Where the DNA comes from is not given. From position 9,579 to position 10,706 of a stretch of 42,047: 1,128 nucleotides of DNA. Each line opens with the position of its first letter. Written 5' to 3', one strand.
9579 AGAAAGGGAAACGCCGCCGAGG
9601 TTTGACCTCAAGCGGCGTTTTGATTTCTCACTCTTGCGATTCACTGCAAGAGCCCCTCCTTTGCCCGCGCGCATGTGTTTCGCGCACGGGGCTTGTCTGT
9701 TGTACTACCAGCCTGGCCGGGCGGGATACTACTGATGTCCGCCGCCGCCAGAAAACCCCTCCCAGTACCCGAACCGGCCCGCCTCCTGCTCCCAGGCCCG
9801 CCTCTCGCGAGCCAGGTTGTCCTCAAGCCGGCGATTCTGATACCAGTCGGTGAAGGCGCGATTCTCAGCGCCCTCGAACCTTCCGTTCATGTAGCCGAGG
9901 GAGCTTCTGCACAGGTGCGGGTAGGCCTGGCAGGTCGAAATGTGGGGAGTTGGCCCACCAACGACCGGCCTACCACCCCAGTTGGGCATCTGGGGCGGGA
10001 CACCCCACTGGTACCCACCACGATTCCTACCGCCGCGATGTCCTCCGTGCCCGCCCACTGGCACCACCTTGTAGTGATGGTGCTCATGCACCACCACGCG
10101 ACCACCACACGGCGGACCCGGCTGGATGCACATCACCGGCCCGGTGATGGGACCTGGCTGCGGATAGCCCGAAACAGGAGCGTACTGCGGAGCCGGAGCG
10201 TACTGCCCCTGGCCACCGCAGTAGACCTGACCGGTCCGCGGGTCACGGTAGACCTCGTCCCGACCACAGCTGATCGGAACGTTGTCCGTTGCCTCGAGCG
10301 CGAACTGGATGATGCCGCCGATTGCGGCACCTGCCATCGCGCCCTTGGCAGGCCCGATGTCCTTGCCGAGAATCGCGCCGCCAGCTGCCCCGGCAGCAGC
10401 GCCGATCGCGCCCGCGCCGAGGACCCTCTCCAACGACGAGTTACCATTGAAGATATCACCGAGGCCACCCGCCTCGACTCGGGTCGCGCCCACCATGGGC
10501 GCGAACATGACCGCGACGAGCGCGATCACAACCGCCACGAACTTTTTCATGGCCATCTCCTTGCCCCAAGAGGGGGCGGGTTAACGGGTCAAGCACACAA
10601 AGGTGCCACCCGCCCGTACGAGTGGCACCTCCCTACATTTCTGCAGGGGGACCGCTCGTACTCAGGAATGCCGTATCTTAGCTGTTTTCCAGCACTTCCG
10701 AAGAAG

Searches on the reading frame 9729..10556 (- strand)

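Call 9: search_protein_families(library=pfam, proteins=[window:9729-10556:-], max_evalue=0.01)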
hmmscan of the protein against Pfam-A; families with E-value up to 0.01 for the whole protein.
window:9729-10556:- (275 aa): 2 families
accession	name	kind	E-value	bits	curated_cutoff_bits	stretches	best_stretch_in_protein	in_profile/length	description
PF13441.11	Gly-zipper_YMGG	-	0.00041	20.4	28.9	1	47-82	5-37/45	YMGG-like Gly-zipper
PF13488.11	Gly-zipper_Omp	-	0.0048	17.2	25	1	51-82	1-33/46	Glycine zipper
